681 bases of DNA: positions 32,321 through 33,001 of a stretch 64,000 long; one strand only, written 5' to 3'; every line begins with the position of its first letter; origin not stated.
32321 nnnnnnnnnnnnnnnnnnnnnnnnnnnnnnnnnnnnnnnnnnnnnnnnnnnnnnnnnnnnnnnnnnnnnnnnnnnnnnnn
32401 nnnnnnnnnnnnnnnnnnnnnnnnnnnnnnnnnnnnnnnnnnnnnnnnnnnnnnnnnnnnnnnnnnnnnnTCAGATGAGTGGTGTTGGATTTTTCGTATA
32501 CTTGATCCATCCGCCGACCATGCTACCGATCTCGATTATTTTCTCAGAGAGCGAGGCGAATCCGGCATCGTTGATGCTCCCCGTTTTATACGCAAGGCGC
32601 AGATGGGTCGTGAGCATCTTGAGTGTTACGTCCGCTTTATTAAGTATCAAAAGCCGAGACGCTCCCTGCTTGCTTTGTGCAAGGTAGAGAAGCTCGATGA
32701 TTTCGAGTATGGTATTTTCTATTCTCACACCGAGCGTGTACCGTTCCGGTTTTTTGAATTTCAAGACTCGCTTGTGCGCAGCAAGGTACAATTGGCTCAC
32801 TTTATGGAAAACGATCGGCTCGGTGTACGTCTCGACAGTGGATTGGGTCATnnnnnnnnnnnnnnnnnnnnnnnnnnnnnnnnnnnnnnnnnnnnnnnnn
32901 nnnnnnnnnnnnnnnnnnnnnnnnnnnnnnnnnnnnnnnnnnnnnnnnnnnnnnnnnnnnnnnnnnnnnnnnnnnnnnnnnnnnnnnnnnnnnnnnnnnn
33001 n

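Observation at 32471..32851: Avd-like accessory gene in antisense orientation, overlapping the RT start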

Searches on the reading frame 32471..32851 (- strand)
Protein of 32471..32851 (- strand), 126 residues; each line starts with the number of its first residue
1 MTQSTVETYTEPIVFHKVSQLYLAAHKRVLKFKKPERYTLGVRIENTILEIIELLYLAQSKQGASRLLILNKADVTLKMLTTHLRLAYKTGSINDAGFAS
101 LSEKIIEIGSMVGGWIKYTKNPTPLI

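Call 3: search_protein_families(library=pfam, proteins=[window:32471-32851:-], max_evalue=1)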
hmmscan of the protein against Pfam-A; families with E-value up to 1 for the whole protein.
window:32471-32851:- (126 aa): 2 families
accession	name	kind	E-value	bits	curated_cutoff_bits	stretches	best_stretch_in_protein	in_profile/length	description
PF22296.2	bAvd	-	2.5e-14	54.1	40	1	16-118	5-106/107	bAvd-like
PF05635.17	23S_rRNA_IVP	-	0.0022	18.6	33.8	1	14-113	5-105/106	23S rRNA-intervening sequence protein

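Call 4: search_protein_families(library=ncbifam, proteins=[window:32471-32851:-], max_evalue=1)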
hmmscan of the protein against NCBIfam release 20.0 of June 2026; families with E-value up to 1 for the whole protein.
window:32471-32851:- (126 aa): 4 families
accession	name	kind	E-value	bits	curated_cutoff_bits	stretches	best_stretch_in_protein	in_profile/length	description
NF033474.1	DivGenRetAVD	equivalog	1.7e-17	63.6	80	1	14-117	3-104/104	diversity-generating retroelement protein Avd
NF008911.0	PRK12275.1-2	subfamily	0.0061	17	137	1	7-120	2-116/118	hypothetical protein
TIGR02436.1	TIGR02436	subfamily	0.0065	16.7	24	1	72-120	60-109/109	four helix bundle protein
NF008912.0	PRK12275.1-6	subfamily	0.024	14.7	124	1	60-121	54-113/117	hypothetical protein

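Call 15: find_homologous_proteins(query=window:32471-32851:-, max_evalue=0.00001)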
Query window:32471-32851:- (126 aa): 34 proteins with E <= 0.00001 among 45 candidates.
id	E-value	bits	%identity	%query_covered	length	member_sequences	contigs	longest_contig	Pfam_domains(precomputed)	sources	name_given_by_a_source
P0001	3.6e-74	264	100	100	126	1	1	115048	PF22296.3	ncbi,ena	ncbi:MAG: four helix bundle protein [Patescibacteria group bacterium]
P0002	2.2e-61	223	87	94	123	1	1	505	PF22296.3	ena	-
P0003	4.1e-58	213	83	98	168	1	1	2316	PF22296.3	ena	-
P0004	9.5e-58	211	80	97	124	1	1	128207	PF22296.3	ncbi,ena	-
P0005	7.6e-57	209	88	87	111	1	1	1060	PF22296.3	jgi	-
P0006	2.4e-56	207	77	97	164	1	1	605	PF22296.3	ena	-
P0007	1.3e-54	201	79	94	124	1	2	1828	PF22296.3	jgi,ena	jgi:hypothetical protein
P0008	2.0e-54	201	86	87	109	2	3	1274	PF22296.3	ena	-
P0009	2.8e-53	197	84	87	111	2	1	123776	PF22296.3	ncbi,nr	ncbi:MAG TPA: four helix bundle protein [Candidatus Paceibacterota bacterium]|nr:four helix bundle p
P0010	4.1e-53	197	83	87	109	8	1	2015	PF22296.3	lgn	-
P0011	2.0e-52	194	86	84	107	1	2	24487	PF22296.3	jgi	jgi:hypothetical protein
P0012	9.1e-52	192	77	92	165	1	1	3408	PF22296.3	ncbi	-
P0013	1.0e-50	189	79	87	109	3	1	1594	PF22296.3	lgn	-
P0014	1.1e-47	179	80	83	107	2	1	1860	PF22296.3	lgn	-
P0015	2.5e-47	178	80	81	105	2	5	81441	PF22296.3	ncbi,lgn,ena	-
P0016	4.6e-44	167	68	88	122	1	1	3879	PF22296.3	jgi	jgi:hypothetical protein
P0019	7.9e-40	154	66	87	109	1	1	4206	PF22296.3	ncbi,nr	ncbi:MAG: four helix bundle protein [bacterium]|nr:four helix bundle protein [bacterium]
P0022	2.9e-38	149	88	64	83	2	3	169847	PF22296.3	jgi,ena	jgi:hypothetical protein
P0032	1.6e-28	117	68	67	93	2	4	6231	PF22296.3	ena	-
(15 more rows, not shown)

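Call 18: find_related_loci(query=A1, collection=genome_contigs, flank=4000)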
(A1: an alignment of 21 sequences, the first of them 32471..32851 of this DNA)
Query A1 (126 aa) in genome_contigs; peptide patterns used: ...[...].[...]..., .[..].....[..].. (x = any residue, [..] = any of these).
600 stretches matched a pattern (row limit reached: there are more); 548 encode a relative of the query (tblastn E <= 1e-3); the best 80 are kept; 80 distinct loci.
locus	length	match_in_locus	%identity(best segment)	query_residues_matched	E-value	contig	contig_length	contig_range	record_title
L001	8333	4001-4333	53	9-119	1e-37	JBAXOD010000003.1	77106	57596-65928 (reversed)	MAG: Candidatus Moraniibacteriota bacterium isolate ELA496 MAG496_3, whole genome shotgun sequence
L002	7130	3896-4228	43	14-124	1e-27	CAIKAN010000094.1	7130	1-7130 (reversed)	uncultured bacterium isolate AM-2014_bin-3203 genome assembly, contig: bin-3203:94/99, whole genome shotgun sequence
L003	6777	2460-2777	42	14-119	3e-24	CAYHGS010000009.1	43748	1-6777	MAG TPA_asm: uncultured Candidatus Peribacteria bacterium isolate ERP119702_co1_249 genome assembly, contig: NODE_717_le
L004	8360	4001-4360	34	7-122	1e-20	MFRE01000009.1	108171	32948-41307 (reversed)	MAG: Candidatus Magasanikbacteria bacterium RIFOXYD2_FULL_41_14 rifoxyd2_full_scaffold_168, whole genome shotgun sequenc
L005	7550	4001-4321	38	14-120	3e-20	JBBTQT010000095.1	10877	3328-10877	MAG: Patescibacteria group bacterium isolate H41-bin209_1 H41_bin209_1_000000000095, whole genome shotgun sequence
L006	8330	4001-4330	37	14-122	3e-19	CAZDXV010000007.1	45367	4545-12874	MAG TPA_asm: uncultured Candidatus Saccharibacteria bacterium isolate SRP141376_co2_224 genome assembly, contig: NODE_18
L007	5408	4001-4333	39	14-125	3e-19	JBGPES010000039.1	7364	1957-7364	MAG: Candidatus Paceibacteria bacterium isolate OBJ_0618_7090110_85 k141_853100_length_7364_cov_61.9071, whole genome sh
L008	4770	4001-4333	36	14-124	5e-19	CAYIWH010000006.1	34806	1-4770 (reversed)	MAG TPA_asm: uncultured Candidatus Saccharibacteria bacterium isolate ERP119705_co3_559 genome assembly, contig: NODE_13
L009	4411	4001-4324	36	12-120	5e-19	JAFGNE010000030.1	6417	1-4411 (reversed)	MAG: Candidatus Peregrinibacteria bacterium isolate Zod_Metabat.530 k87_4599627, whole genome shotgun sequence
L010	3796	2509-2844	38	8-120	6e-19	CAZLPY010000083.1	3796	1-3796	MAG TPA_asm: uncultured Candidatus Saccharibacteria bacterium isolate SRP200132_co1_549 genome assembly, contig: NODE_50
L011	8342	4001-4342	34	11-124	3e-18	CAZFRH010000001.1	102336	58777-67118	MAG TPA_asm: uncultured Gammaproteobacteria bacterium isolate binchicken_co128_233 genome assembly, contig: NODE_118_len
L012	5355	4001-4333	35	14-124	3e-18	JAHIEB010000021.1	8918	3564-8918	MAG: Patescibacteria group bacterium isolate KR11_0.1_MetaG.mb.105 KR11_0.1_MetaG.mb.105_k141_348746, whole genome shotg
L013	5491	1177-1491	37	16-120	5e-18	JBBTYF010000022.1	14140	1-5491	MAG: Patescibacteria group bacterium isolate H43-bin052_1 H43_bin052_1_000000000022, whole genome shotgun sequence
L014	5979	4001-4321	34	14-120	6e-18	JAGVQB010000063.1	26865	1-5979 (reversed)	MAG: bacterium isolate DeMMO3_34 c_000000032393, whole genome shotgun sequence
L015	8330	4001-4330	35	14-123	7e-18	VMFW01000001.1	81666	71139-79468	MAG: Parcubacteria group bacterium Gr01-1014_20 G01um101420_scaffold_83, whole genome shotgun sequence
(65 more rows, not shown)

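Call 22: find_related_loci(query=window:32471-32851:-, collection=metagenome_contigs, flank=3000)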
Query window:32471-32851:- (126 aa) in metagenome_contigs; peptide patterns used: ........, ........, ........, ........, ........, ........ (x = any residue, [..] = any of these).
223 stretches matched a pattern; 25 encode a relative of the query (tblastn E <= 1e-3); 25 distinct loci.
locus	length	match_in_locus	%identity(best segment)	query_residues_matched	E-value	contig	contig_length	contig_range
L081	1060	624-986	83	3-123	2e-72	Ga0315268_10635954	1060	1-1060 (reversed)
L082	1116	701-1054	85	9-126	2e-72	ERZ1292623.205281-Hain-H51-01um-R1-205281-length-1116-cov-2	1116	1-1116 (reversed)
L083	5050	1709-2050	89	9-122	2e-67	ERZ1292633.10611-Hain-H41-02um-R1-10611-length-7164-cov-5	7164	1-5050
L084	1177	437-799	83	3-123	1e-70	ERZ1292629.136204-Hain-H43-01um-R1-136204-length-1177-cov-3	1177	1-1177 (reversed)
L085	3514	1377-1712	43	7-119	2e-24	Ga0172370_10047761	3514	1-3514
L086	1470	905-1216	42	16-119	2e-23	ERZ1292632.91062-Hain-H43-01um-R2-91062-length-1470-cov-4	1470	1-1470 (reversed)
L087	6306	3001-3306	43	16-117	4e-22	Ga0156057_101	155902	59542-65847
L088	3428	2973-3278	43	16-117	4e-22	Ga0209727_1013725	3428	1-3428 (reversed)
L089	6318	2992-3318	38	9-118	7e-22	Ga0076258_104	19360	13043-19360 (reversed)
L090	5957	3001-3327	38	9-118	7e-22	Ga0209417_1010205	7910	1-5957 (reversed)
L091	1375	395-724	39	14-123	2e-20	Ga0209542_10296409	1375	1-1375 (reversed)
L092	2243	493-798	43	16-117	5e-20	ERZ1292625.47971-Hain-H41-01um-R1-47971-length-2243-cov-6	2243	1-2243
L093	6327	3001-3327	36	12-121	3e-19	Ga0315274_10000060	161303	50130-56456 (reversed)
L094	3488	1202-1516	40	14-120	2e-17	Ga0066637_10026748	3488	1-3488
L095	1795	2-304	37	18-118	8e-17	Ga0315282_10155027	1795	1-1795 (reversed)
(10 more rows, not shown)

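Call 23: find_encoding_contigs(protein=P0004, flank=3000, max_places=1)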
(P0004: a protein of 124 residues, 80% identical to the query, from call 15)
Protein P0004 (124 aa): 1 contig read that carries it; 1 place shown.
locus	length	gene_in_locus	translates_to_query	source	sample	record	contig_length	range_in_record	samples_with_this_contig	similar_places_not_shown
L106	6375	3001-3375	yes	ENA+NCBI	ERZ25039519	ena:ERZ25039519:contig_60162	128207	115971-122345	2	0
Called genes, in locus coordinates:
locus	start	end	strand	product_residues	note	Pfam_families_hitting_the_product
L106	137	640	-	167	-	-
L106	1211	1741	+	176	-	PF14791:DNA_pol_B_thumb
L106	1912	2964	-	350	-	PF00078:RVT_1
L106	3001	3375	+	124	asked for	PF22296:bAvd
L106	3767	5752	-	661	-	PF07728:AAA_5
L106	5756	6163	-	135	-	-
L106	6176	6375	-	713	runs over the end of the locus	PF05762:VWA_CoxE (weak), PF00092:VWA (weak), PF11775:CobT_C (weak)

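Call 24: find_encoding_contigs(protein=P0009, flank=3000, max_places=1)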
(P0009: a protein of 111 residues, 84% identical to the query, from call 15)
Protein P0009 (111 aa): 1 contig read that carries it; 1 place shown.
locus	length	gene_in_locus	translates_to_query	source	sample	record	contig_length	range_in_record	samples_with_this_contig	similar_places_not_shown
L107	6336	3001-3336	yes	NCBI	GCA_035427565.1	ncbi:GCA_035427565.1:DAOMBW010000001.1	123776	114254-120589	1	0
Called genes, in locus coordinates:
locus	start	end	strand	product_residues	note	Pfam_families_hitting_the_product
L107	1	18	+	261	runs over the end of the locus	PF13354:Beta-lactamase2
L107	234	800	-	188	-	PF01923:Cob_adeno_trans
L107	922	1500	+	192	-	PF02525:Flavodoxin_2, PF03358:FMN_red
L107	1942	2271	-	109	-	-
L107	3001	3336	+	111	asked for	PF22296:bAvd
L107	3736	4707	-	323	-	-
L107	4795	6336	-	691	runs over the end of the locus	PF07728:AAA_5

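Call 25: find_encoding_contigs(protein=P0015, flank=3000, max_places=1)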
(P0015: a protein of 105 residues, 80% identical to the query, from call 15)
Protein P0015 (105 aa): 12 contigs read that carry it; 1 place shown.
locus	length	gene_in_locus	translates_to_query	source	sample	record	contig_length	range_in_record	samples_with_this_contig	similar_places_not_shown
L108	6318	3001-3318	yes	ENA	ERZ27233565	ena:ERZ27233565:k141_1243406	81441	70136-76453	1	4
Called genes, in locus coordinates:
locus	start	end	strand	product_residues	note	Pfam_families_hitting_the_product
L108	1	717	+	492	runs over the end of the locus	-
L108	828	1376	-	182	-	-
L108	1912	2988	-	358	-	PF00078:RVT_1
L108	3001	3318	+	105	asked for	PF22296:bAvd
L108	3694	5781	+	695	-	PF11775:CobT_C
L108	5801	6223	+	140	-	-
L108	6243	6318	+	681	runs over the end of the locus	PF07726:AAA_3 (weak), PF07728:AAA_5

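Call 26: find_encoding_contigs(protein=P0011, flank=3000, max_places=1)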
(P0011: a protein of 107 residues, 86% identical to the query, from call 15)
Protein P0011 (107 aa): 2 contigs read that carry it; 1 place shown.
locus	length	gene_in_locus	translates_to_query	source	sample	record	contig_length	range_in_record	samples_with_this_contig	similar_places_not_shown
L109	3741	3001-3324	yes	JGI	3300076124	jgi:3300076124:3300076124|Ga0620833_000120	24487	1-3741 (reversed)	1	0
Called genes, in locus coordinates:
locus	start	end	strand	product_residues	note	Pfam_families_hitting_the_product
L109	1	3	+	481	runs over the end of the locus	-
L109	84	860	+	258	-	PF00121:TIM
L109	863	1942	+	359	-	PF00162:PGK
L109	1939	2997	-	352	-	PF00078:RVT_1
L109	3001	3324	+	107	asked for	PF22296:bAvd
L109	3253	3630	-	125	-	-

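Call 27: find_encoding_contigs(protein=P0022, flank=3000, max_places=1)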
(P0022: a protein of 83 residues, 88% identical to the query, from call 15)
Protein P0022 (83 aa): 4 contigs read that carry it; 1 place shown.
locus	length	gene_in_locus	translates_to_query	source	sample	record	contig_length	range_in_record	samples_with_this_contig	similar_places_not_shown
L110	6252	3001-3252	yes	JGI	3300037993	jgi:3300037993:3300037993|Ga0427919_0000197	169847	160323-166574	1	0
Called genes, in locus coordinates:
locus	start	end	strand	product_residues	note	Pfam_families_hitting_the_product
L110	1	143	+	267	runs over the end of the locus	-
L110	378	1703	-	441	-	PF00239:Resolvase, PF07508:Recombinase, PF13408:Zn_ribbon_recom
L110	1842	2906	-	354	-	PF00078:RVT_1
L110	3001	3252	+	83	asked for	PF22296:bAvd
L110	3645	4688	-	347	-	-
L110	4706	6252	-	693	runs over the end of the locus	PF07728:AAA_5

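Call 28: find_encoding_contigs(protein=P0016, flank=3000, max_places=1)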
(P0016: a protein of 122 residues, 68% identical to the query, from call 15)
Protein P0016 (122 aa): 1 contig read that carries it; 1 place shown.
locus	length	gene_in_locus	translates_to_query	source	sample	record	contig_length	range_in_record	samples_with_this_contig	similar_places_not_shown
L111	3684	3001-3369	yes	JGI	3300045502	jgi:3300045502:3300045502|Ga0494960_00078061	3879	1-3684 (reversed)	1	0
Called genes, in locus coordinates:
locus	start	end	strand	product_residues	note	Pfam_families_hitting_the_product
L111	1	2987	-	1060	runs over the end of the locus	?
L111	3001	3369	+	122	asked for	PF22296:bAvd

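Call 29: find_encoding_contigs(protein=P0019, flank=3000, max_places=1)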
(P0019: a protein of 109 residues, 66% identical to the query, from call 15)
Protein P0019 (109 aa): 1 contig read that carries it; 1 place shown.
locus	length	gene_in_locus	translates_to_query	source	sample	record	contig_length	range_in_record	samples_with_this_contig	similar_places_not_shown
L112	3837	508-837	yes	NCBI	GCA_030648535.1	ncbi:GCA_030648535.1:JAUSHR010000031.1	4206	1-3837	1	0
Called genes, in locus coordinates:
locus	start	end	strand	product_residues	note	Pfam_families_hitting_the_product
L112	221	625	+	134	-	-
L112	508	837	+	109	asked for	PF22296:bAvd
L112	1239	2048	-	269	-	-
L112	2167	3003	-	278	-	-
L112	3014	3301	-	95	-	-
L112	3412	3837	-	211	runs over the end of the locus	PF06941:NT5C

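Call 30: find_encoding_contigs(protein=P0012, flank=3000, max_places=1)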
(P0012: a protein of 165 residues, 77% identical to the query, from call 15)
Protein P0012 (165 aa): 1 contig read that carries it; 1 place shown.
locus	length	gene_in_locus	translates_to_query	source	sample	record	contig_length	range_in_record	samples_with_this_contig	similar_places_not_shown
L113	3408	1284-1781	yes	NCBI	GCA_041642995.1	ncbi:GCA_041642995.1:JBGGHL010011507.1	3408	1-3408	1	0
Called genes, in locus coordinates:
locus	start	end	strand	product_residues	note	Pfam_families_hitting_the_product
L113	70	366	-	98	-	PF06163:DUF977 (weak)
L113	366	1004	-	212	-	PF00078:RVT_1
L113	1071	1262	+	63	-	-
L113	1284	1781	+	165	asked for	PF22296:bAvd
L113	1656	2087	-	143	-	-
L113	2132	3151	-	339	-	-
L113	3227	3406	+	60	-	?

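Call 45: search_solved_structures(query=A1, max_evalue=1, show_alignments=1)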
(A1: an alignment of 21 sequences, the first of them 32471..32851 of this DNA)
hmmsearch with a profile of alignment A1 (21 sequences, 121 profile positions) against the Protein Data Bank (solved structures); distinct sequences matched with E-value up to 1: 3.
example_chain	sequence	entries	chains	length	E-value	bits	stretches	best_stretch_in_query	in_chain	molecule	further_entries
2rld_A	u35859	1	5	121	0.061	16.8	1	56-117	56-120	Uncharacterized protein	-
7du6_A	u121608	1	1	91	0.14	15.6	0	11-41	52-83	mkDPBB_sym2 protein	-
4dwl_A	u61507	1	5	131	0.27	14.7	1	44-116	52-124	Bbp7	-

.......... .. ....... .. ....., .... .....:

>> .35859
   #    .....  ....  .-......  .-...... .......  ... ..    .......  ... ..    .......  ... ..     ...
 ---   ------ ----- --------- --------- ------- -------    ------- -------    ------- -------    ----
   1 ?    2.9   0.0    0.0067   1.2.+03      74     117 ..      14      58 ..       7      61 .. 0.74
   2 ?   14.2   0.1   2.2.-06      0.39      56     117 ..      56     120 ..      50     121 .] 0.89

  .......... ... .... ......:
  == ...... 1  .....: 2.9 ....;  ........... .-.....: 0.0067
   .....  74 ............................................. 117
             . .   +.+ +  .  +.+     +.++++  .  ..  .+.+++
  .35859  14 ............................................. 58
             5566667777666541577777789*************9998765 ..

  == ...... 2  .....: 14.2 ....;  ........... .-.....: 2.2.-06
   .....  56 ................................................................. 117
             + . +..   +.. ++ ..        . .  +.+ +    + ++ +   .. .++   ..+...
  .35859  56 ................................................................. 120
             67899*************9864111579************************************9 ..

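Call 49: predict_structure(alignment_id=A1)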
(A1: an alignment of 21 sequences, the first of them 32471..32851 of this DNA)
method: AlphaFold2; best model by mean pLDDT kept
length: 126 residues; sequences in the alignment: 21
mean_pLDDT: 89.7   pTM: 0.82
mean pLDDT of the five models: 89.7, 89.3, 89.3, 88.4, 86.6
residues with pLDDT >= 90: 103; 70-90: 8; 50-70: 5; < 50: 10
segments of 3 or more residues with pLDDT < 50: 1-8
pLDDT, mean of each block of 10 residues (from residue 1): 44 87 97 95 98 96 95 98 97 96 97 92 61
secondary structure, 60 per line:
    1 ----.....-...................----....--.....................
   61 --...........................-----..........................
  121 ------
elements in order: H5-9 H11-29 H34-37 H40-60 H63-89 H95-120

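Call 53: fold_search(model_id=the predicted structure, library=pdb)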
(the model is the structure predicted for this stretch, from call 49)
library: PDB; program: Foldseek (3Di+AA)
matches with E <= 10: 702; with E <= 0.001: 5
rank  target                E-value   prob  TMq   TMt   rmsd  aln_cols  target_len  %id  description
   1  2gsc_B                1.3e-04  1.00  0.79  0.84   1.4       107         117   14  Crystal Structure of the Conserved Hypothetical Cytosolic Protein Xcc0516 from Xanthomonas campestris (released 2006-10-03)
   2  2gsc_E                1.3e-04  1.00  0.77  0.86   1.5       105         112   14  Crystal Structure of the Conserved Hypothetical Cytosolic Protein Xcc0516 from Xanthomonas campestris (released 2006-10-03)
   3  2gsc_D                4.1e-04  1.00  0.79  0.86   1.4       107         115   14  Crystal Structure of the Conserved Hypothetical Cytosolic Protein Xcc0516 from Xanthomonas campestris (released 2006-10-03)
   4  2gsc_C                5.1e-04  1.00  0.77  0.87   1.1       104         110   14  Crystal Structure of the Conserved Hypothetical Cytosolic Protein Xcc0516 from Xanthomonas campestris (released 2006-10-03)
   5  2gsc_A                7.0e-04  1.00  0.79  0.88   1.1       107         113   14  Crystal Structure of the Conserved Hypothetical Cytosolic Protein Xcc0516 from Xanthomonas campestris (released 2006-10-03)
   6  2rld_C                1.3e-03  1.00  0.76  0.82   2.3       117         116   16  CRYSTAL STRUCTURE OF A PROTEIN WITH UNKNOWN FUNCTION FROM S23 RIBOSOMAL PROTEIN FAMILY (BT_0352) FROM BACTEROIDES THET (released 2007-10-30)
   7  4dwl_D                1.8e-03  1.00  0.76  0.89   1.6       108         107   18  Avd molecule from Bordetella bacteriophage DGR (released 2013-02-27)
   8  8ub7_B                1.9e-03  1.00  0.79  0.82   5.2       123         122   15  Diversity-generating retroelement (DGR) ribonucleoprotein reverse transcriptase - Active state (N-occupied) (released 2024-10-23)
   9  8ub7_E                2.1e-03  1.00  0.73  0.83   2.2       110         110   20  Diversity-generating retroelement (DGR) ribonucleoprotein reverse transcriptase - Active state (N-occupied) (released 2024-10-23)
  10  2rld_B                3.9e-03  1.00  0.74  0.82   2.2       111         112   17  CRYSTAL STRUCTURE OF A PROTEIN WITH UNKNOWN FUNCTION FROM S23 RIBOSOMAL PROTEIN FAMILY (BT_0352) FROM BACTEROIDES THET (released 2007-10-30)
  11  4dwl_B                4.8e-03  1.00  0.75  0.85   1.9       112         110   18  Avd molecule from Bordetella bacteriophage DGR (released 2013-02-27)
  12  8ub8_D                5.3e-03  1.00  0.77  0.86   2.1       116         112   16  Diversity-generating retroelement (DGR) ribonucleoprotein reverse transcriptase - Pre-active State 1a (released 2024-10-23)
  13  4dwl_E                5.6e-03  1.00  0.76  0.87   1.8       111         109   19  Avd molecule from Bordetella bacteriophage DGR (released 2013-02-27)
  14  2rld_A                5.6e-03  1.00  0.74  0.82   2.2       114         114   16  CRYSTAL STRUCTURE OF A PROTEIN WITH UNKNOWN FUNCTION FROM S23 RIBOSOMAL PROTEIN FAMILY (BT_0352) FROM BACTEROIDES THET (released 2007-10-30)
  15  4dwl_A                6.3e-03  1.00  0.75  0.86   2.2       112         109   19  Avd molecule from Bordetella bacteriophage DGR (released 2013-02-27)
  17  8ub7_C                7.4e-03  1.00  0.75  0.85   2.1       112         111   18  Diversity-generating retroelement (DGR) ribonucleoprotein reverse transcriptase - Active state (N-occupied) (released 2024-10-23)
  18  2rld_E                9.6e-03  1.00  0.71  0.82   2.2       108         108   18  CRYSTAL STRUCTURE OF A PROTEIN WITH UNKNOWN FUNCTION FROM S23 RIBOSOMAL PROTEIN FAMILY (BT_0352) FROM BACTEROIDES THET (released 2007-10-30)
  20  8ub7_D                1.3e-02  1.00  0.75  0.85   2.2       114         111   18  Diversity-generating retroelement (DGR) ribonucleoprotein reverse transcriptase - Active state (N-occupied) (released 2024-10-23)
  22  2rld_D                2.0e-02  1.00  0.73  0.84   2.1       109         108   16  CRYSTAL STRUCTURE OF A PROTEIN WITH UNKNOWN FUNCTION FROM S23 RIBOSOMAL PROTEIN FAMILY (BT_0352) FROM BACTEROIDES THET (released 2007-10-30)
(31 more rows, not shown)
